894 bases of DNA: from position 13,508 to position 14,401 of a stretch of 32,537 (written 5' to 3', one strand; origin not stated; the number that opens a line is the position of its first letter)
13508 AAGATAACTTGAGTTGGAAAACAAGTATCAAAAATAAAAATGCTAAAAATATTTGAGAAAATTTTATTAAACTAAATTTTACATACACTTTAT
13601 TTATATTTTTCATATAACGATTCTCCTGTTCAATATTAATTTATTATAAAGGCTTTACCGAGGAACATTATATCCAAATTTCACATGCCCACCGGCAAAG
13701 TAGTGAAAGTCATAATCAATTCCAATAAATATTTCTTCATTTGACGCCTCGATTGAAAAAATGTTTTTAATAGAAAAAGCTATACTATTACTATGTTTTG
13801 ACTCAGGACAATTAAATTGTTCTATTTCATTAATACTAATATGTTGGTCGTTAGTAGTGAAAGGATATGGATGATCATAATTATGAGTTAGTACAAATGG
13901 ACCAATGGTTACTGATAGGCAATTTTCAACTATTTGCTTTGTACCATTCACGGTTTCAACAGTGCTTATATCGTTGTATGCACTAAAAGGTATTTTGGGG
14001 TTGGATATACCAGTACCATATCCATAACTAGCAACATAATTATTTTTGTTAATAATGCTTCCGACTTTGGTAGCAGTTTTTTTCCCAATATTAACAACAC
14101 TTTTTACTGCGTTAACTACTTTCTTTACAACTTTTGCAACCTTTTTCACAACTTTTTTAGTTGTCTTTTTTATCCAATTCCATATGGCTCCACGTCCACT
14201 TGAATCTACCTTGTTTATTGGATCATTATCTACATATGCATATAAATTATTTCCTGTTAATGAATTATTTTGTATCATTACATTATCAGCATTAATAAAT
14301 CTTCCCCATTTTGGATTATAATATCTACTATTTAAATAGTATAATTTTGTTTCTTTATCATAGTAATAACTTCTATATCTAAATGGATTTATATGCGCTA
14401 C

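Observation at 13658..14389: Unassigned 178-aa Rhs C-terminal toxin domain with a Lys/Val amphipathic helix and a non-canonical core boundary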

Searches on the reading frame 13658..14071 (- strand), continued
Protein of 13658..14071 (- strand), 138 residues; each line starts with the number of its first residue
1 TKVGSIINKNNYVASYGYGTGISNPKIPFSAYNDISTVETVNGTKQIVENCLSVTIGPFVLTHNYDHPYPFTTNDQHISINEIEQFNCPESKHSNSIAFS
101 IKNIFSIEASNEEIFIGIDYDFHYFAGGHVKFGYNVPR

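Call 60: list_cluster_members(proteins=[P0003, P0005, P0009, P0017, P0019, P0020, P0034, P0036, P0004, P0012])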
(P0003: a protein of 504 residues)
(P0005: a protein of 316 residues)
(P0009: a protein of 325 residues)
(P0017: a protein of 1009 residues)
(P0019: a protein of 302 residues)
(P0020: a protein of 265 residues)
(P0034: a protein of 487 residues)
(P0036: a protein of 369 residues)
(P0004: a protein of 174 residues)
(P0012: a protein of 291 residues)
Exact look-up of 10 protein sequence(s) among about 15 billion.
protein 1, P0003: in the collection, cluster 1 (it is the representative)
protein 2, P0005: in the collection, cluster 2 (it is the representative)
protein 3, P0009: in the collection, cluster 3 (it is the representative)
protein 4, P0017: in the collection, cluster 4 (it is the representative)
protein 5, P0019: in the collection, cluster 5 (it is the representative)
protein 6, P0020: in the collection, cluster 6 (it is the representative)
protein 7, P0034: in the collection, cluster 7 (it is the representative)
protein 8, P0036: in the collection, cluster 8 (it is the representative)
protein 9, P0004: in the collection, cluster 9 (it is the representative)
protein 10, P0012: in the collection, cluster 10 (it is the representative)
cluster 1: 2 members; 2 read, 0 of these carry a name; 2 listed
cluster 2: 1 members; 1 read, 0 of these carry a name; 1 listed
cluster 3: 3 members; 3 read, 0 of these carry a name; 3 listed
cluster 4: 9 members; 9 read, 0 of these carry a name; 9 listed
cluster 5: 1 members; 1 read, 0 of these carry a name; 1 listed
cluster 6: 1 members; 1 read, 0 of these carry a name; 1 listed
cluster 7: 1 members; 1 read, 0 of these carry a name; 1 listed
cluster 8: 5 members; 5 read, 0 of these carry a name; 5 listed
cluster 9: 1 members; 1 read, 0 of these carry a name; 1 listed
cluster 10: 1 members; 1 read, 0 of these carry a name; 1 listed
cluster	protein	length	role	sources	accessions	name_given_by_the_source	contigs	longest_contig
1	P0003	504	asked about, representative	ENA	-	-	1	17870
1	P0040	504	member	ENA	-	-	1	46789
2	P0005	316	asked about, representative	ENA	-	-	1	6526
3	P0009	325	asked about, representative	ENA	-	-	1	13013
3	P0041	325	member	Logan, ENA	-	-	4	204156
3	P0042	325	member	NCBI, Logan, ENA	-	-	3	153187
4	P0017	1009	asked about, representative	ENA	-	-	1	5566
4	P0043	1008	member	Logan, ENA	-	-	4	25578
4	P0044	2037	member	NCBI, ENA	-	-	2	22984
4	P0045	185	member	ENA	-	-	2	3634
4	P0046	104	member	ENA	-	-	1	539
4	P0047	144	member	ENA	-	-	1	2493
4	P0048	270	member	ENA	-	-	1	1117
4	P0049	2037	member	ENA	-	-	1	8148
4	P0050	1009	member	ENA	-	-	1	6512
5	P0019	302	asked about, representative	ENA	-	-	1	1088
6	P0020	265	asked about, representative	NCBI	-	-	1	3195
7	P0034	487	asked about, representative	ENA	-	-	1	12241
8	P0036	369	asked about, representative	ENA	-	-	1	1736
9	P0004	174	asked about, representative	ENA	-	-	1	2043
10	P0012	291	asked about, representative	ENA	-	-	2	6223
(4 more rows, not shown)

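Call 90: search_protein_families(library=ncbifam, alignment_id=A2, max_evalue=1)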
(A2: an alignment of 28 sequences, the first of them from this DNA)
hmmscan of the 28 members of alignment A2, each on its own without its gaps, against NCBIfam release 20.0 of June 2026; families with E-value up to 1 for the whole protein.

A. member 1, seq(138 aa): 3 families
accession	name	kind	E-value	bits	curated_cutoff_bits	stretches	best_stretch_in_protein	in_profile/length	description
NF010036.0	PRK13511.1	subfamily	0.0099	14.5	610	1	39-86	91-138/469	6-phospho-beta-galactosidase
NF010446.0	PRK13872.1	equivalog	0.024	14.2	152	1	45-104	103-163/228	conjugal transfer protein TrbF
NF008031.0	PRK10763.1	equivalog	0.057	12.6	369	1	42-105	33-95/290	phospholipase A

B. families by the number of members that match (of 28 scanned): 9 families
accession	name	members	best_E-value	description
NF009846.0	PRK13318.1-4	1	0.0035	type III pantothenate kinase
NF002823.0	PRK02991.1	1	0.0095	D-serine ammonia-lyase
NF010036.0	PRK13511.1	1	0.0099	6-phospho-beta-galactosidase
TIGR02035.1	D_Ser_am_lyase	1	0.017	D-serine ammonia-lyase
NF010446.0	PRK13872.1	1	0.024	conjugal transfer protein TrbF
NF008031.0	PRK10763.1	1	0.057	phospholipase A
TIGR01973.1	NuoG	1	0.079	NADH-quinone oxidoreductase subunit NuoG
NF009013.0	PRK12355.2-4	1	0.11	type-F conjugative transfer system mating-pair stabilization protein TraN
TIGR02420.1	dksA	1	0.18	RNA polymerase-binding protein DksA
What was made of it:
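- Tried and rejected: One NCBIfam hit at E 0.057 for one member, which I treat as noise (call 90).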

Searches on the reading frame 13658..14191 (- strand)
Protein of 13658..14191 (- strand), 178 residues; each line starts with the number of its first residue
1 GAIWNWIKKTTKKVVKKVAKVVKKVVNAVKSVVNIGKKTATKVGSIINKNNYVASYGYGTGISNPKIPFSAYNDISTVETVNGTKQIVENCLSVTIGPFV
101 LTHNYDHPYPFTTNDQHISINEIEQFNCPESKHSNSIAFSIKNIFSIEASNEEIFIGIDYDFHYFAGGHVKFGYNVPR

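Call 5: search_protein_families(library=pfam, proteins=[window:13658-14191:-], max_evalue=0.01)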
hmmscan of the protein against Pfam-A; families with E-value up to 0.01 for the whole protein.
window:13658-14191:- (178 aa): 0 families

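Call 6: search_protein_families(library=ncbifam, proteins=[window:13658-14191:-], max_evalue=0.01)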
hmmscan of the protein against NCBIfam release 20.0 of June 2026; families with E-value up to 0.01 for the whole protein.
window:13658-14191:- (178 aa): 0 families

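Call 7: find_homologous_proteins(query=window:13658-14191:-, max_evalue=0.01)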
Query window:13658-14191:- (178 aa): 1 proteins with E <= 0.01 among 397 candidates.
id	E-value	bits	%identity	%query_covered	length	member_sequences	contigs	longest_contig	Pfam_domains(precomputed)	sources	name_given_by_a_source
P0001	1.7e-4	40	27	85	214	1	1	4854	-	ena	-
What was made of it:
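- Tried and rejected: The tip found one weak hit, P0001 (call 7).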

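Call 11: find_encoding_contigs(protein=P0001, flank=10000)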
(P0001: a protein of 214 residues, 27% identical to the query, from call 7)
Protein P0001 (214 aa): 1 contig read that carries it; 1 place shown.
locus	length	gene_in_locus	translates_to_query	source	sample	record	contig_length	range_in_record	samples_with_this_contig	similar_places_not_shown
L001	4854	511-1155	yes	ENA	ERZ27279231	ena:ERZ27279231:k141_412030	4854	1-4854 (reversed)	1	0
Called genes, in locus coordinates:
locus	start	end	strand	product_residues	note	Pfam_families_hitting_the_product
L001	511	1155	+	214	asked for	-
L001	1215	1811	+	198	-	-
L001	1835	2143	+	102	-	-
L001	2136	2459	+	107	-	PF09682:Phage_holin_6_1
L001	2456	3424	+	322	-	PF01183:Glyco_hydro_25, PF12200:DUF3597 (weak), PF01476:LysM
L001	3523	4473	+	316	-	PF18936:DUF5684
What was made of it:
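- Tried and rejected: I therefore dropped the idea that the family is phage-borne, even though L001 has a holin/endolysin cassette next to an orphan copy (call 11).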

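Call 21: search_protein_families(library=phrogs, proteins=[window:13658-14191:-, L001:1835-2143:+], max_evalue=0.01)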
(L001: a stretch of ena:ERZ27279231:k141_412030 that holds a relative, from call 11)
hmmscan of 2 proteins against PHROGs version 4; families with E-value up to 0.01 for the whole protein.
window:13658-14191:- (178 aa): 0 families

L001:1835-2143:+ (102 aa): 2 families
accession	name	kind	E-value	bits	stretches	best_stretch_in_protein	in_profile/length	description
phrog_4105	-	unknown function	1.2e-18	68.2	1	4-95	6-97/103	-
phrog_4257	-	unknown function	1.9e-05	25.9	1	21-95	58-132/138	-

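Call 24: predict_structure(protein=window:13658-14191:-)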
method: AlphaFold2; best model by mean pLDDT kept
length: 178 residues; sequences in the alignment: 1
mean_pLDDT: 44.4   pTM: 0.26
mean pLDDT of the five models: 44.4, 43.3, 43.0, 38.0, 34.0
residues with pLDDT >= 90: 0; 70-90: 29; 50-70: 11; < 50: 138
segments of 3 or more residues with pLDDT < 50: 38-155, 161-178
pLDDT, mean of each block of 10 residues (from residue 1): 72 80 80 55 28 27 32 37 40 41 36 31 32 33 43 47 43 42
secondary structure, 60 per line:
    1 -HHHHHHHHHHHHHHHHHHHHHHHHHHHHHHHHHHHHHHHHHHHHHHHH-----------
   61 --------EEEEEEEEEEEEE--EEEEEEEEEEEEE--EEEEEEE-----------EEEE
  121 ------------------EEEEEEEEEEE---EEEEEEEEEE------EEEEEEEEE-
elements in order: H2-49 E69-81 E84-96 E99-105 E117-120 E139-149 E153-162 E169-177
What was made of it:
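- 14051..14191 (-): Pre-toxin cationic amphipathic helix, residues 1862-1908 (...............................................). AF2 helix with pLDDT 72-80 (call 24).
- Checked: Single-sequence AlphaFold2 gives a helix over tip residues 2-49 with pLDDT 72-80 (call 24).
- Tried and rejected: Only the helix was confident (pLDDT 44 overall, call 24).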

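Call 39: find_related_loci(query=window:13658-14191:-, collection=genome_contigs, flank=10000)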
Query window:13658-14191:- (178 aa) in genome_contigs; peptide patterns used: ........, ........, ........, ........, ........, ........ (x = any residue, [..] = any of these).
93 stretches matched a pattern, but none encodes a relative of the query by tblastn (E <= 1e-3).
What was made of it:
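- Tried and rejected: No relatives (call 39).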

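Call 54: search_protein_families(library=pfam, proteins=[L001:1215-1811:+], max_evalue=0.1)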
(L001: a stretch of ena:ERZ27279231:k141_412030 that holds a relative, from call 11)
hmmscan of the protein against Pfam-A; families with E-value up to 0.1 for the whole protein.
L001:1215-1811:+ (198 aa): 1 family
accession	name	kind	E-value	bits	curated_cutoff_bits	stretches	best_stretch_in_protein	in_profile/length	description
PF13398.12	Peptidase_M50B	-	0.082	13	26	0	19-62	97-140/201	Peptidase M50B-like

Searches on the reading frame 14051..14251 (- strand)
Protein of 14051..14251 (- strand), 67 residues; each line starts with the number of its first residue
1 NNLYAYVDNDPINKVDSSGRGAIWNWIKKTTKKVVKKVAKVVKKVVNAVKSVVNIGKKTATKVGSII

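Call 63: find_homologous_proteins(query=window:14051-14251:-, max_evalue=0.001)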
Query seq(67 aa): 63 candidates shared short words with the query, none scored E <= 0.001.
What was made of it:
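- Tried and rejected: The core end plus helix found nothing (call 63).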
